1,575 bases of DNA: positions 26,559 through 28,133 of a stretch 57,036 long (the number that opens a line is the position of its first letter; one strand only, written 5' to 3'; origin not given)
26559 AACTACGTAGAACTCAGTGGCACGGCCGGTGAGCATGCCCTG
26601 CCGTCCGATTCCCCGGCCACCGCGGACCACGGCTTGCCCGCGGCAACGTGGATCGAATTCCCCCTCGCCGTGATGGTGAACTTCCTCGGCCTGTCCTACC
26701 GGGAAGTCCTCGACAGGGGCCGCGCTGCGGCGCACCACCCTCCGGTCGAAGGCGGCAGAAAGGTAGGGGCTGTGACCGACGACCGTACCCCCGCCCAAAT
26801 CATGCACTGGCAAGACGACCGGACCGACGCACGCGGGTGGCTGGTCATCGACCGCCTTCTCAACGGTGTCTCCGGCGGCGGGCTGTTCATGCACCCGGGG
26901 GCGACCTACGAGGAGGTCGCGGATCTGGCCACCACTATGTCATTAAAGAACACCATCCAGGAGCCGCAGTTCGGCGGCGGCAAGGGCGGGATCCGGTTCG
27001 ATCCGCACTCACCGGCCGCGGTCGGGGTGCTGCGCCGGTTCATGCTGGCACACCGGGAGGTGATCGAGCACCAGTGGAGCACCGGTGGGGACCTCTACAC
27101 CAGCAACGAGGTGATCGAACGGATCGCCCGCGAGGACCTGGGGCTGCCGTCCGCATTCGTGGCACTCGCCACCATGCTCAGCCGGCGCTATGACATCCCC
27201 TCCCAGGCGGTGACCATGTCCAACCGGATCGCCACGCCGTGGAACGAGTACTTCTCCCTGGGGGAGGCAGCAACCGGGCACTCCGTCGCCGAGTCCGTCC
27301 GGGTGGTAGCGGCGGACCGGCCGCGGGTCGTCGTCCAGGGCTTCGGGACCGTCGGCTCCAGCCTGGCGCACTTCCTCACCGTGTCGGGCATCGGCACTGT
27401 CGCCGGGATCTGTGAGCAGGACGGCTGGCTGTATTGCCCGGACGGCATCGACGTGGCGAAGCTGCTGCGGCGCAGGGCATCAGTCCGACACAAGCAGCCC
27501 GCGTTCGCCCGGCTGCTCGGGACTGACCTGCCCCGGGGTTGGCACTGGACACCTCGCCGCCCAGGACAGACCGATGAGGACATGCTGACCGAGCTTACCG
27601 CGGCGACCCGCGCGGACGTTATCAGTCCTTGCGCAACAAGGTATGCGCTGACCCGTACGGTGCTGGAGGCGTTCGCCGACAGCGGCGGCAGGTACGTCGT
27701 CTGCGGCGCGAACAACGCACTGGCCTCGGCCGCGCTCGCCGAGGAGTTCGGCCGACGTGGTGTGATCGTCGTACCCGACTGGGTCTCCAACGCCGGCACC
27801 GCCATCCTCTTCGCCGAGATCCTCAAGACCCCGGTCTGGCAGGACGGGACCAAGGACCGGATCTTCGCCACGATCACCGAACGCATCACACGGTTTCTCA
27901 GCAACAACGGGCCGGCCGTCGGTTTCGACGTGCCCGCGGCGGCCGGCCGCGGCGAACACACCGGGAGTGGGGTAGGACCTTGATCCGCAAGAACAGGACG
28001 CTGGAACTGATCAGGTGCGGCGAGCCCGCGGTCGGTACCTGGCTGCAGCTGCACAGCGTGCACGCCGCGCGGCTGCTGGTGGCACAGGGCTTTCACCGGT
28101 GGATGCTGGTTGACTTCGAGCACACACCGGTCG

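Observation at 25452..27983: Single-polypeptide fusion of a KMO/VioC-like flavin monooxygenase with a Glu/Leu/Phe/Val-type amino-acid dehydrogenase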

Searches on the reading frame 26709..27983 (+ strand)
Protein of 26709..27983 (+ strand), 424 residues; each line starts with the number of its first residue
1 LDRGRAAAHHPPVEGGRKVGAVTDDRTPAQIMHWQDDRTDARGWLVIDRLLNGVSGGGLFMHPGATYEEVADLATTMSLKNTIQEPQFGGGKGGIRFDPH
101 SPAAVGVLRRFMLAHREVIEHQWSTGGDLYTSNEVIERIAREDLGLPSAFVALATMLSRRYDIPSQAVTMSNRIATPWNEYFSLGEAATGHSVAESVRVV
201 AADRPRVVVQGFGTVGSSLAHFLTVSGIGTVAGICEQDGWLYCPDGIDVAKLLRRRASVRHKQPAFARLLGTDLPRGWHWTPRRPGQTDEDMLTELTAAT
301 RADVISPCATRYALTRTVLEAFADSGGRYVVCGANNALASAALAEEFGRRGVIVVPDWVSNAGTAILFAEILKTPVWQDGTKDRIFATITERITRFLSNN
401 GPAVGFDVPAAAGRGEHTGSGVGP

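Call 14: find_homologous_proteins(query=window:26709-27983:+, max_evalue=0.001)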
Query window:26709-27983:+ (424 aa): 249 proteins with E <= 0.001 among 8000 candidates; the best 120 are listed.
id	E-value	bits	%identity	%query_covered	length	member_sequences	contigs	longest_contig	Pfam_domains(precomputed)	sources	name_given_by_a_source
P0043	2.8e-182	624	73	90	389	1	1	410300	PF02812.24,PF00208.28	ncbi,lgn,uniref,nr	ncbi:Glu/Leu/Phe/Val dehydrogenase dimerization domain-containing protein [Saccharothrix obliqua]|un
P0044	4.0e-180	617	72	89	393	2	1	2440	PF02812.24,PF00208.28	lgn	-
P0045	1.5e-168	579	66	91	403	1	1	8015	PF02812.24,PF00208.28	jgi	jgi:glutamate dehydrogenase (NAD(P)+)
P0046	5.2e-161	554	66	88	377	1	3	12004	PF02812.24,PF00208.28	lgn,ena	-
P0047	1.2e-154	533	65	88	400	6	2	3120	PF02812.24,PF00208.28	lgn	-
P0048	3.1e-148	512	61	87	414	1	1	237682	PF02812.24,PF00208.28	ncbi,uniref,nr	ncbi:Glu/Leu/Phe/Val dehydrogenase dimerization domain-containing protein [Streptomyces sp. NBC_0023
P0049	2.3e-146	506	62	88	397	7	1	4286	PF02812.24,PF00208.28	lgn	-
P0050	1.5e-144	500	62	88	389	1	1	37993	PF02812.24,PF00208.28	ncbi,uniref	ncbi:Glu/Leu/Phe/Val dehydrogenase dimerization domain-containing protein [Streptomyces sp. NPDC0568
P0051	2.6e-144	499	61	88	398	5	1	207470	PF02812.24,PF00208.28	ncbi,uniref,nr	ncbi:Glu/Leu/Phe/Val dehydrogenase dimerization domain-containing protein [Streptomyces sp. JV176]|u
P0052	2.2e-141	490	60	88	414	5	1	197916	PF02812.24,PF00208.28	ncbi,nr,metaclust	ncbi:hypothetical protein ADL00_07630 [Streptomyces sp. AS58]|nr:hypothetical protein ADL00_07630 [S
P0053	6.2e-141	488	58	88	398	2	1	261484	PF02812.24,PF00208.28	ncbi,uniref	ncbi:Glu/Leu/Phe/Val dehydrogenase dimerization domain-containing protein [Streptomyces sp. NPDC0216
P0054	1.8e-139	483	58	88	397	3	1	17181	PF02812.24,PF00208.28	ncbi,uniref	ncbi:Glu/Leu/Phe/Val dehydrogenase dimerization domain-containing protein [Streptomyces sp. NPDC0573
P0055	4.8e-139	482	59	88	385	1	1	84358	PF02812.24,PF00208.28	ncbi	ncbi:Glu/Leu/Phe/Val dehydrogenase dimerization domain-containing protein [Streptomyces roseifaciens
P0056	7.7e-139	481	59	88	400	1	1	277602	PF02812.24,PF00208.28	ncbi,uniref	ncbi:Glu/Leu/Phe/Val dehydrogenase dimerization domain-containing protein [Streptomyces tubercidicus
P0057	4.9e-137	475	58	88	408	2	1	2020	PF02812.24,PF00208.28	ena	-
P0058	1.6e-136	474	59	88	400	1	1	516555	PF02812.24,PF00208.28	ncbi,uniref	ncbi:Glu/Leu/Phe/Val dehydrogenase dimerization domain-containing protein [Streptomyces sp. NPDC0582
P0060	2.0e-128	447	54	90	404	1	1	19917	PF02812.24,PF00208.28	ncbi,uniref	ncbi:Glu/Leu/Phe/Val dehydrogenase dimerization domain-containing protein [Streptomyces sp. NPDC0560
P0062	1.4e-124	434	55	87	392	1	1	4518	PF02812.24,PF00208.28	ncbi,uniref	ncbi:Glu/Leu/Phe/Val dehydrogenase dimerization domain-containing protein [Streptomyces sp. NPDC0856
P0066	2.1e-99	351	46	88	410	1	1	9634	PF02812.24,PF00208.28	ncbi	-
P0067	2.5e-99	351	44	88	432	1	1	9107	PF02812.24,PF00208.28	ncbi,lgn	ncbi:MAG: Glu/Leu/Phe/Val dehydrogenase dimerization domain-containing protein [Flammeovirgaceae bac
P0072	2.5e-90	321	43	86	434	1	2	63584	PF02812.24,PF00208.28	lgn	-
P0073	3.9e-87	311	40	88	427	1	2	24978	PF02812.24,PF00208.28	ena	-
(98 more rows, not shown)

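Call 15: find_encoding_contigs(protein=P0043, flank=10000, max_places=2)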
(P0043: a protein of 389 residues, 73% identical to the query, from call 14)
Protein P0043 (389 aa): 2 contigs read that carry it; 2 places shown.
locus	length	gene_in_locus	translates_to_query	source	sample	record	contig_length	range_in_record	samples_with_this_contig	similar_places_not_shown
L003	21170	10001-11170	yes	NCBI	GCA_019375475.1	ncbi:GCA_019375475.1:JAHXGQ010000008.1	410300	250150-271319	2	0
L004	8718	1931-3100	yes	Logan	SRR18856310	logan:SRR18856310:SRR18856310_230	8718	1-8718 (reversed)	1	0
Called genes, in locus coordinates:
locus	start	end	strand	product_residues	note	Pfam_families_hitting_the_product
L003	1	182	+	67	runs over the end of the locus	-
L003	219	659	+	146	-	-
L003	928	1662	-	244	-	PF04672:Methyltransf_19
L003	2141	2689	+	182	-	PF07638:Sigma70_ECF (faint), PF08281:Sigma70_r4_2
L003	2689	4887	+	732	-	PF00990:GGDEF, PF00563:EAL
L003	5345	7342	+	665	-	PF13191:AAA_16, PF25199:nSTAND_NTPase5 (faint), PF13374:TPR_10 (weak), PF13424:TPR_12 (weak)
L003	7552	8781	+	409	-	PF00067:p450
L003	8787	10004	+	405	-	PF01266:DAO (weak), PF01494:FAD_binding_3, PF13450:NAD_binding_8 (weak)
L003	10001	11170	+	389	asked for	PF02812:ELFV_dehydrog_N, PF00208:ELFV_dehydrog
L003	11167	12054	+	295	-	PF03328:HpcH_HpaI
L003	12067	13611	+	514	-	PF01266:DAO, PF04820:Trp_halogenase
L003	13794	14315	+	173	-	PF01613:Flavin_Reduct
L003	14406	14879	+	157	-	-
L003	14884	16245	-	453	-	PF00392:GntR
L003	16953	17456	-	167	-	PF01625:PMSR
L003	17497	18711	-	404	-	PF07690:MFS_1, PF00083:Sugar_tr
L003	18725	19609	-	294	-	PF00528:BPD_transp_1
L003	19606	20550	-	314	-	PF19300:BPD_transp_1_N, PF00528:BPD_transp_1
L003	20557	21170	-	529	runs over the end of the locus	PF00496:SBP_bac_5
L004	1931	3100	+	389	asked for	PF02812:ELFV_dehydrog_N, PF00208:ELFV_dehydrog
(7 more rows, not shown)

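Call 16: find_encoding_contigs(protein=P0051, flank=10000, max_places=2)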
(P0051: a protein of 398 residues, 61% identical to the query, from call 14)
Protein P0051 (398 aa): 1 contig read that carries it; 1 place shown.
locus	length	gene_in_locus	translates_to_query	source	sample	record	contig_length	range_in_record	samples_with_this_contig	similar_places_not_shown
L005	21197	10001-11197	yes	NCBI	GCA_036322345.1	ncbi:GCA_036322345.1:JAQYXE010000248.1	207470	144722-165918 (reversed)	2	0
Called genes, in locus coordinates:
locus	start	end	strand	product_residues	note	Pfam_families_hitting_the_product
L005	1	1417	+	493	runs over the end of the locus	PF07690:MFS_1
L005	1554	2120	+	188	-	PF02031:Peptidase_M7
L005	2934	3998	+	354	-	PF27534:NovG_helical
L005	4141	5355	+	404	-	PF01266:DAO (faint), PF01494:FAD_binding_3, PF04820:Trp_halogenase (faint)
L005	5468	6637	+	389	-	PF21036:EryCIII-like_N, PF06722:EryCIII-like_C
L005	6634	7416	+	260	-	PF13489:Methyltransf_23, PF05401:NodS (weak), PF08241:Methyltransf_11, PF08242:Methyltransf_12, PF13649:Methyltransf_25, PF13847:Methyltransf_31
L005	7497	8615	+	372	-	PF01041:DegT_DnrJ_EryC1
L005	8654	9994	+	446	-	PF01266:DAO (faint), PF01494:FAD_binding_3, PF13450:NAD_binding_8 (weak), PF01494:FAD_binding_3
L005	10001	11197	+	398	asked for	PF02812:ELFV_dehydrog_N, PF00208:ELFV_dehydrog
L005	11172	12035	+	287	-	PF03328:HpcH_HpaI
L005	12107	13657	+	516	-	PF01266:DAO (weak), PF04820:Trp_halogenase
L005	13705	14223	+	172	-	PF01613:Flavin_Reduct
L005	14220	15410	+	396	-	PF01041:DegT_DnrJ_EryC1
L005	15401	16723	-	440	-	PF00201:UDPGT, PF06722:EryCIII-like_C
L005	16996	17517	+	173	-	-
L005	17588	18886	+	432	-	PF01565:FAD_binding_4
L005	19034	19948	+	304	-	-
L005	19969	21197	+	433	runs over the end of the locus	PF00999:Na_H_Exchanger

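Call 17: find_encoding_contigs(protein=P0056, flank=10000, max_places=2)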
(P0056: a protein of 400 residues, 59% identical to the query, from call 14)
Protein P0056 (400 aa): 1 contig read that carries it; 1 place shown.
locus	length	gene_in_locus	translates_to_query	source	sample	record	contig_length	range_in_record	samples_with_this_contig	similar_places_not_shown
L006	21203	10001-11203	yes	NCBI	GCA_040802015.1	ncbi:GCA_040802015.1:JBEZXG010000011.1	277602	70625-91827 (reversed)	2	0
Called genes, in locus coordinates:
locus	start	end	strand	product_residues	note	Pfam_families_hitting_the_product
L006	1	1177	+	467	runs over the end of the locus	PF03559:Hexose_dehydrat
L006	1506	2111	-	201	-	-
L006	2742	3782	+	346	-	PF13412:HTH_24 (faint), PF27534:NovG_helical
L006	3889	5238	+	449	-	PF00890:FAD_binding_2 (faint), PF01494:FAD_binding_3, PF04820:Trp_halogenase (faint)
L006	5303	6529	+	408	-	PF21036:EryCIII-like_N, PF06722:EryCIII-like_C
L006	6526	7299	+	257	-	PF13489:Methyltransf_23, PF13847:Methyltransf_31 (weak), PF08241:Methyltransf_11, PF08242:Methyltransf_12, PF13649:Methyltransf_25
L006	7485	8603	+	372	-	PF01041:DegT_DnrJ_EryC1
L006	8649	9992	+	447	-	PF01266:DAO (faint), PF01494:FAD_binding_3, PF07992:Pyr_redox_2 (faint), PF13450:NAD_binding_8 (weak)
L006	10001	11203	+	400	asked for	PF02812:ELFV_dehydrog_N, PF00208:ELFV_dehydrog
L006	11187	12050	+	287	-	PF03328:HpcH_HpaI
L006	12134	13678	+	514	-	PF01266:DAO (faint), PF04820:Trp_halogenase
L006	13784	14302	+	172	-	PF01613:Flavin_Reduct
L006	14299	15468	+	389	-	PF01041:DegT_DnrJ_EryC1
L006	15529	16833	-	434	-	PF00201:UDPGT, PF06722:EryCIII-like_C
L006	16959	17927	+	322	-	PF01073:3Beta_HSD, PF01370:Epimerase, PF02719:Polysacc_synt_2, PF04321:RmlD_sub_bind, PF16363:GDP_Man_Dehyd, PF07993:NAD_binding_4, PF13460:NAD_binding_10 (weak)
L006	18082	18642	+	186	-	-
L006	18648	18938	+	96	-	-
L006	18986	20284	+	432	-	PF01565:FAD_binding_4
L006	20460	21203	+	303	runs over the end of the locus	-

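Call 28: search_protein_representatives(protein=window:26709-27983:+)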
Query: 424 residues. Proteins with E-value up to 0.001 (for the whole library): 1642; up to 1e-10: 419; up to 1e-30: 76. The best 150 are listed.
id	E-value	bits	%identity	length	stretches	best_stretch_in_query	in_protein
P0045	4.9e-169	579.0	66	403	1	26-410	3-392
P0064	1.3e-100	353.6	51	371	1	61-399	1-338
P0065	2.0e-100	353.0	46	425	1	30-400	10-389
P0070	5.4e-96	338.4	43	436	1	17-397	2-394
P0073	1.2e-87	310.8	41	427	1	26-395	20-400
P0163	6.7e-87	308.4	44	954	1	29-398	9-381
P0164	1.1e-84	301.2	43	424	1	30-397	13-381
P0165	1.2e-82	294.4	41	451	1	25-397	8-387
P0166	3.1e-82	293.1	42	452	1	28-395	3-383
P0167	5.6e-82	292.2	42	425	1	30-401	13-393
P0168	1.4e-80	287.6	43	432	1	31-380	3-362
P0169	1.5e-80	287.5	40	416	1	28-400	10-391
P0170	4.4e-76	272.8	41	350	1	77-397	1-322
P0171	1.1e-75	271.4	40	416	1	27-394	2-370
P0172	4.4e-74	266.2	38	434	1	27-403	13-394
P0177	2.3e-68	247.3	39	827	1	25-373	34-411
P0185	1.8e-63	231.2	42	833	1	26-398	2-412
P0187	2.1e-62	227.7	41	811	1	29-373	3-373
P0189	1.1e-59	218.8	36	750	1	31-410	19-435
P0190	8.0e-59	215.9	40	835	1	31-371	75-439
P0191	8.3e-57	209.3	43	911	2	24-246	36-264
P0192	1.1e-56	208.9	40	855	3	25-210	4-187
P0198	9.3e-54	199.2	40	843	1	31-394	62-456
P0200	1.2e-51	192.3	38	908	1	27-378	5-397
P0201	6.3e-51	189.9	38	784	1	23-378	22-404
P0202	9.8e-51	189.3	36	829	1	31-397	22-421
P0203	3.5e-48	180.9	37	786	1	30-399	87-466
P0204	3.8e-48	180.7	40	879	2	31-340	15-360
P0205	3.4e-47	177.6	39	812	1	30-371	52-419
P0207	9.1e-46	172.9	42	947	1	26-371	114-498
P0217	1.1e-35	139.8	40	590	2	144-364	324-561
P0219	2.2e-34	135.4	39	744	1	85-374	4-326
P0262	7.8e-26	107.2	34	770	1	27-373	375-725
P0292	1.3e-23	99.9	31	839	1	26-399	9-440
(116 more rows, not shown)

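Call 30: search_protein_families(library=pfam, proteins=[P0163, P0177, P0185, P0189, P0190, P0198, P0200, P0207, P0262, P0292], max_evalue=0.00001)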
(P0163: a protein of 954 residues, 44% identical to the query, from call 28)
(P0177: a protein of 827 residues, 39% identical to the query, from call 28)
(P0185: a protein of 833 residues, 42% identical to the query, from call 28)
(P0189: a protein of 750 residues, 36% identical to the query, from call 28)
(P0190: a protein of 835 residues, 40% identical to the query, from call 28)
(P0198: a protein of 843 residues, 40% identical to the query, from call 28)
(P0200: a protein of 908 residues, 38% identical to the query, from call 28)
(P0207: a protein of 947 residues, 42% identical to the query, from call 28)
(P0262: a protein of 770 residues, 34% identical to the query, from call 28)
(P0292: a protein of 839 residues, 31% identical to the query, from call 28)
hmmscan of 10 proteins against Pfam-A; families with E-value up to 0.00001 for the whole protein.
P0163 (954 aa): 4 families
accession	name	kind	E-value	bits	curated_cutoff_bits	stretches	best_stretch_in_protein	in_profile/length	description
PF00501.34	AMP-binding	-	7.2e-61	206.5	29.9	1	416-799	2-384/384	AMP-binding enzyme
PF00208.27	ELFV_dehydrog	-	3.2e-21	76.6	23.4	1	168-405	8-232/241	Glutamate/Leucine/Phenylalanine/Valine dehydrogenase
PF02812.23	ELFV_dehydrog_N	-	3.6e-12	46.6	25.3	1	20-85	15-84/129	Glu/Leu/Phe/Val dehydrogenase, dimerisation domain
PF23024.1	AMP-dom_DIP2-like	-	1.3e-11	45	27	1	829-943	2-109/110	Disco-interacting protein 2-like, AMP domain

P0177 (827 aa): 3 families
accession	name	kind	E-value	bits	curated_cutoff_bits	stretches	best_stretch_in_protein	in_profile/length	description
PF00579.31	tRNA-synt_1b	-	2.5e-51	175.2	21.1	1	519-802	5-291/292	tRNA synthetases class I (W and Y)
PF00208.27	ELFV_dehydrog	-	1.2e-16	61.6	23.4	1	211-402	30-173/241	Glutamate/Leucine/Phenylalanine/Valine dehydrogenase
PF02812.23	ELFV_dehydrog_N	-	7.1e-11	42.4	25.3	1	42-148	10-122/129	Glu/Leu/Phe/Val dehydrogenase, dimerisation domain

P0185 (833 aa): 3 families
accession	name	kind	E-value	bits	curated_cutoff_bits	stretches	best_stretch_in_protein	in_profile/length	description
PF00579.31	tRNA-synt_1b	-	1.3e-42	146.6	21.1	1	511-801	7-287/292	tRNA synthetases class I (W and Y)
PF00208.27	ELFV_dehydrog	-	6.8e-11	42.8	23.4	1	163-377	8-172/241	Glutamate/Leucine/Phenylalanine/Valine dehydrogenase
PF02812.23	ELFV_dehydrog_N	-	1.3e-10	41.6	25.3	1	17-116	21-124/129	Glu/Leu/Phe/Val dehydrogenase, dimerisation domain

P0189 (750 aa): 3 families
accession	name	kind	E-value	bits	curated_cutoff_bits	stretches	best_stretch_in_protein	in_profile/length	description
PF00579.31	tRNA-synt_1b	-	6.8e-24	85.1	21.1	1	538-690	6-158/292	tRNA synthetases class I (W and Y)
PF00208.27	ELFV_dehydrog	-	2.6e-17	63.8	23.4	1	178-386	11-172/241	Glutamate/Leucine/Phenylalanine/Valine dehydrogenase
PF02812.23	ELFV_dehydrog_N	-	1.4e-10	41.4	25.3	1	30-122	22-118/129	Glu/Leu/Phe/Val dehydrogenase, dimerisation domain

P0190 (835 aa): 4 families
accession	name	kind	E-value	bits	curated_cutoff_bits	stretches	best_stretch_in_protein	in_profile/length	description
PF00208.27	ELFV_dehydrog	-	7.7e-11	42.6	23.4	1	230-432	7-173/241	Glutamate/Leucine/Phenylalanine/Valine dehydrogenase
PF00903.31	Glyoxalase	-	4.2e-10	40.5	20.6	0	651-776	1-111/121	Glyoxalase/Bleomycin resistance protein/Dioxygenase superfamily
PF13669.12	Glyoxalase_4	-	3.5e-09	37.4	27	0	653-760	1-95/109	Glyoxalase/Bleomycin resistance protein/Dioxygenase superfamily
PF02812.23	ELFV_dehydrog_N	-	7.5e-07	29.4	25.3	1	87-182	23-121/129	Glu/Leu/Phe/Val dehydrogenase, dimerisation domain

P0198 (843 aa): 2 families
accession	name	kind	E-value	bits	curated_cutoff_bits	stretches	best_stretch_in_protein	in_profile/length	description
PF00208.27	ELFV_dehydrog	-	1.1e-15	58.4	23.4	1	220-427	5-173/241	Glutamate/Leucine/Phenylalanine/Valine dehydrogenase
PF02812.23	ELFV_dehydrog_N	-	6e-07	29.7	25.3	1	68-168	16-115/129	Glu/Leu/Phe/Val dehydrogenase, dimerisation domain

P0200 (908 aa): 3 families
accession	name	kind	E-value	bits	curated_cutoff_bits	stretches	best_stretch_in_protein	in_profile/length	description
PF00579.31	tRNA-synt_1b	-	1.7e-41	142.9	21.1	1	546-793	7-257/292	tRNA synthetases class I (W and Y)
PF00208.27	ELFV_dehydrog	-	4.3e-13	50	23.4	1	197-382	28-172/241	Glutamate/Leucine/Phenylalanine/Valine dehydrogenase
PF02812.23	ELFV_dehydrog_N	-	2.2e-10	40.8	25.3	1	20-119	21-124/129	Glu/Leu/Phe/Val dehydrogenase, dimerisation domain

P0207 (947 aa): 3 families
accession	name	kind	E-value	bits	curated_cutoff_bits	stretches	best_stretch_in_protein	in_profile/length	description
PF00208.27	ELFV_dehydrog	-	2.4e-13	50.8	23.4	1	281-491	6-173/241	Glutamate/Leucine/Phenylalanine/Valine dehydrogenase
PF00903.31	Glyoxalase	-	4.8e-07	30.6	20.6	0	727-850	2-110/121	Glyoxalase/Bleomycin resistance protein/Dioxygenase superfamily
PF02812.23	ELFV_dehydrog_N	-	5.1e-06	26.7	25.3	0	127-231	19-126/129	Glu/Leu/Phe/Val dehydrogenase, dimerisation domain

P0262 (770 aa): 4 families
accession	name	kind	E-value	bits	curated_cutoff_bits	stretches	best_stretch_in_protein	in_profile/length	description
PF00941.27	FAD_binding_5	-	4.6e-38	131.1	27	1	6-222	2-169/170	FAD binding domain in molybdopterin dehydrogenase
PF00208.27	ELFV_dehydrog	-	1.5e-18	67.9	23.4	1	545-723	9-179/241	Glutamate/Leucine/Phenylalanine/Valine dehydrogenase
PF03450.22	CO_deh_flav_C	-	2e-16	60.4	25.5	1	232-330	4-101/102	CO dehydrogenase flavoprotein C-terminal domain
PF02812.23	ELFV_dehydrog_N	-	3.1e-10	40.3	25.3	1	380-457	9-89/129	Glu/Leu/Phe/Val dehydrogenase, dimerisation domain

P0292 (839 aa): 2 families
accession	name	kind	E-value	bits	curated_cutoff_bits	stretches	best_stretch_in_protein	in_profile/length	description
PF00208.27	ELFV_dehydrog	-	7.7e-07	29.5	23.4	1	177-313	6-125/241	Glutamate/Leucine/Phenylalanine/Valine dehydrogenase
PF02812.23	ELFV_dehydrog_N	-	9.2e-06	25.8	25.3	0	19-81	16-78/129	Glu/Leu/Phe/Val dehydrogenase, dimerisation domain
